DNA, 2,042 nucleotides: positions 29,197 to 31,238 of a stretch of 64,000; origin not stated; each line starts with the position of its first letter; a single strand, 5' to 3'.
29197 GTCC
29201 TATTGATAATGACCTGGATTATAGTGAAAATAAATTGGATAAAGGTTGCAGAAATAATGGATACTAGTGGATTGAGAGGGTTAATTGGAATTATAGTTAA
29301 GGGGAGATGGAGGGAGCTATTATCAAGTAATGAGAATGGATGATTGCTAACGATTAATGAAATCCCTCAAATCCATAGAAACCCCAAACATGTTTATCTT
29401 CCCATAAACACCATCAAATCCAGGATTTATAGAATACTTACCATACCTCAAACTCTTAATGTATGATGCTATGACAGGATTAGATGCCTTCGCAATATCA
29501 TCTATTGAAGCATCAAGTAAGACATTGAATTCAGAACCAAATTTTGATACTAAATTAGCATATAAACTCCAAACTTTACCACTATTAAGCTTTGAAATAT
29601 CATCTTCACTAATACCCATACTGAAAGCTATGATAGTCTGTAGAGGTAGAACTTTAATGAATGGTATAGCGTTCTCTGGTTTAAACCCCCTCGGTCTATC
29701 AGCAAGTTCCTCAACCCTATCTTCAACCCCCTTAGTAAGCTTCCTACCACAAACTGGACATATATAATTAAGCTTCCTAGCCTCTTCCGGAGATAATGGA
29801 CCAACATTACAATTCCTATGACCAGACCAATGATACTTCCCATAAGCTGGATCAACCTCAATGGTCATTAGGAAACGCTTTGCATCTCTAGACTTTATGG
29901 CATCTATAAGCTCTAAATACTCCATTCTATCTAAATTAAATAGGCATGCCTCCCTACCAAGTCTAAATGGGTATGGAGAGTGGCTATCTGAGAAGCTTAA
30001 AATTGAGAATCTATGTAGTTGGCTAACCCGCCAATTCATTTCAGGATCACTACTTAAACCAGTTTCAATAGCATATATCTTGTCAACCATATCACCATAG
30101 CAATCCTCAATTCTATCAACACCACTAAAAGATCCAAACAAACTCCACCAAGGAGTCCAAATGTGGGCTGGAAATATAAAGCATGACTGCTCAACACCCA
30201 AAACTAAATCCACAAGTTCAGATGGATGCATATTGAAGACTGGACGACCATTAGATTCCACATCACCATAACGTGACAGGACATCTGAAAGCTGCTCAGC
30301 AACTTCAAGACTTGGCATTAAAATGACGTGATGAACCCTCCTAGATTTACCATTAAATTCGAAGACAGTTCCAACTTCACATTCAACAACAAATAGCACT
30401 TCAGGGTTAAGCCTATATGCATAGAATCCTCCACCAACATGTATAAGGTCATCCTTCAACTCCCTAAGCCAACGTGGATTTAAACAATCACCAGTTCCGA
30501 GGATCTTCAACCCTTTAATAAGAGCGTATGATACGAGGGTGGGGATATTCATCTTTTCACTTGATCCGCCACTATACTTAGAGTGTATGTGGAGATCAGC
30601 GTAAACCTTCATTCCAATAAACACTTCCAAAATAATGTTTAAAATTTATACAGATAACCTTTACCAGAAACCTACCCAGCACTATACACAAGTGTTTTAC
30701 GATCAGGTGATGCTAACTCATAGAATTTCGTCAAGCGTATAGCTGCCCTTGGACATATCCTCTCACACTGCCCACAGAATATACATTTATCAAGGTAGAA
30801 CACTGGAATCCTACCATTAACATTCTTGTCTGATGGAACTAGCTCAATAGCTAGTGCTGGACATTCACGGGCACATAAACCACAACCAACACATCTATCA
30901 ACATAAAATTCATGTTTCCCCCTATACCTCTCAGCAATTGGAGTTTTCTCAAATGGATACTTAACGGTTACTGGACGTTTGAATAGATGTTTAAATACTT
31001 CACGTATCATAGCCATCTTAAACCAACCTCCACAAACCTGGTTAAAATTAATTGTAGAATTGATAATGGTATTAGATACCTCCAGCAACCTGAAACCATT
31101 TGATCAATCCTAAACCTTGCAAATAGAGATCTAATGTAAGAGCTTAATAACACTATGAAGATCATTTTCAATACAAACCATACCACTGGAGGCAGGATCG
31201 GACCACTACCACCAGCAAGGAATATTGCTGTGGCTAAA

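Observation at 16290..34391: Complex-I-ordered 11-subunit locus whose NuoD homologue retains a complete [NiFe] site: a group-4 hydrogenase in Nuo clothing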

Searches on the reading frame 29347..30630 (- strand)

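Call 7: search_protein_families(library=pfam, proteins=[window:29347-30630:-], max_evalue=0.01)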
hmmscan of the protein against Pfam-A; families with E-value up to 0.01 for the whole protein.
window:29347-30630:- (427 aa): 0 families

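Call 9: search_protein_families(library=ncbifam, proteins=[window:29347-30630:-], max_evalue=0.001)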
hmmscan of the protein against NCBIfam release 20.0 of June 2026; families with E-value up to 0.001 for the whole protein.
window:29347-30630:- (427 aa): 1 family
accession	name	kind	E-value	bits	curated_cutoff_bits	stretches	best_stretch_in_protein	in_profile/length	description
TIGR00375.1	TIGR00375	hypoth_equivalog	1.3e-65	222.3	326.6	1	11-412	2-374/374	TIGR00375 family protein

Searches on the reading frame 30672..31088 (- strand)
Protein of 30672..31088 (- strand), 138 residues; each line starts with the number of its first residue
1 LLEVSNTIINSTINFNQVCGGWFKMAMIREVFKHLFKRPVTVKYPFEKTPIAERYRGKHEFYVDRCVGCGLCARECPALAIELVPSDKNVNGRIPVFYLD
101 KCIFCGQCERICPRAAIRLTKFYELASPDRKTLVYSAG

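Call 7: search_protein_families(library=pfam, proteins=[window:30672-31088:-], max_evalue=0.01)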
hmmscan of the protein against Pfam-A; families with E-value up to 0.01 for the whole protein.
window:30672-31088:- (138 aa): 15 families
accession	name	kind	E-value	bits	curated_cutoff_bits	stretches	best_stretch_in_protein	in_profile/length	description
PF00037.32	Fer4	-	2.1e-15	56.2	21.1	2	96-118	2-24/24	4Fe-4S binding domain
PF12838.12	Fer4_7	-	2.8e-11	44.1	27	1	65-116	1-52/52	4Fe-4S dicluster domain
PF13187.11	Fer4_9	-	3.5e-10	40.2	27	1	65-117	1-52/52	4Fe-4S dicluster domain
PF12837.12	Fer4_6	-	6.2e-09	35.8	25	2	64-81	7-24/24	4Fe-4S binding domain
PF13484.11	Fer4_16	-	7.9e-09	36.6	30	2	65-91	1-25/66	4Fe-4S double cluster binding domain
PF13237.11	Fer4_10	-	1e-08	35.4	25.5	1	64-113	7-53/53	4Fe-4S dicluster domain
PF12797.12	Fer4_2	-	1.1e-08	34.9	24.5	2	60-78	4-22/22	4Fe-4S binding domain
PF13183.11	Fer4_8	-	3.4e-07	31.2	27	2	63-114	2-66/68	4Fe-4S dicluster domain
PF14697.11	Fer4_21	-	4.3e-07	30.4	35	1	58-82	33-58/59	4Fe-4S dicluster domain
PF12800.12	Fer4_4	-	7.5e-07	29.4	24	2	64-78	2-16/17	4Fe-4S binding domain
PF13534.11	Fer4_17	-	8e-06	26.8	22.2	1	59-78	39-58/61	4Fe-4S dicluster domain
PF17179.9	Fer4_22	-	2.4e-05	25.5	27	0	58-78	73-93/95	4Fe-4S dicluster domain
PF13459.11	Fer4_15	-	3.6e-05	24.8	22.4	0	64-79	6-21/66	4Fe-4S single cluster domain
PF25160.1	LdpA_Fe-S-bd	-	0.0002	21.5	27.6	1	72-119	9-45/49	LdpA Fe-S cluster-binding domain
PF12798.12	Fer4_3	-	0.00037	21.6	27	0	102-115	1-14/15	4Fe-4S binding domain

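Call 9: search_protein_families(library=ncbifam, proteins=[window:30672-31088:-], max_evalue=0.001)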
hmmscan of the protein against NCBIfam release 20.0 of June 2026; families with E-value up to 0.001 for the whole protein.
window:30672-31088:- (138 aa): 81 families (the best 25 are shown)
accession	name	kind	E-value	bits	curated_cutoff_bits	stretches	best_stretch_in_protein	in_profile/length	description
TIGR01971.1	NuoI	subfamily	3.3e-32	110.6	113.05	1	31-136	5-117/121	NADH-quinone oxidoreductase, chain I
NF004537.0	PRK05888.1-3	equivalog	2.8e-27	95.6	163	1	31-136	30-149/204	NADH-quinone oxidoreductase subunit NuoI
NF009053.0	PRK12387.1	subfamily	4.3e-27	95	204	1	37-135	11-108/180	formate hydrogenlyase complex iron-sulfur subunit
NF006221.0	PRK08348.1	subfamily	1.9e-26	92.3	124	1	24-130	3-105/136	NADH-plastoquinone oxidoreductase subunit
NF006076.0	PRK08222.1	equivalog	1.9e-25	89.7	270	1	32-133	5-106/181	hydrogenase 4 subunit H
NF004536.0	PRK05888.1-1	equivalog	3.9e-23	81.7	212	1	24-136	13-133/180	NADH-quinone oxidoreductase subunit NuoI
NF004545.0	PRK05888.3-1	equivalog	5.2e-23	81.4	229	1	28-136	30-141/154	NADH-quinone oxidoreductase subunit NuoI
NF004538.0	PRK05888.1-4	equivalog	2.2e-22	79.4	135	1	31-135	23-135/162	NADH-quinone oxidoreductase subunit NuoI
TIGR00403.1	ndhI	equivalog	3e-21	75.8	302.35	1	31-136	29-138/183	NAD(P)H-quinone oxidoreductase subunit I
NF004541.0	PRK05888.2-2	equivalog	6e-21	75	217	1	38-136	35-130/168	NADH-quinone oxidoreductase subunit NuoI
NF010590.0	PRK13984.1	equivalog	6.5e-21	74.1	946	1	31-136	17-127/611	putative oxidoreductase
NF004543.0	PRK05888.2-5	equivalog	9.7e-21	74.2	243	1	32-126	27-124/217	NADH-quinone oxidoreductase subunit NuoI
NF004539.0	PRK05888.1-5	equivalog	2.1e-20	73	225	1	30-136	22-136/162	NADH-quinone oxidoreductase subunit NuoI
NF004542.0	PRK05888.2-3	equivalog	4.9e-20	71.9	248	1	8-134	27-156/203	NADH-quinone oxidoreductase subunit NuoI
NF040612.1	F420_dehyd_FpoI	exception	2.1e-19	69.7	180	1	27-123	5-105/135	F420H2 dehydrogenase subunit FpoI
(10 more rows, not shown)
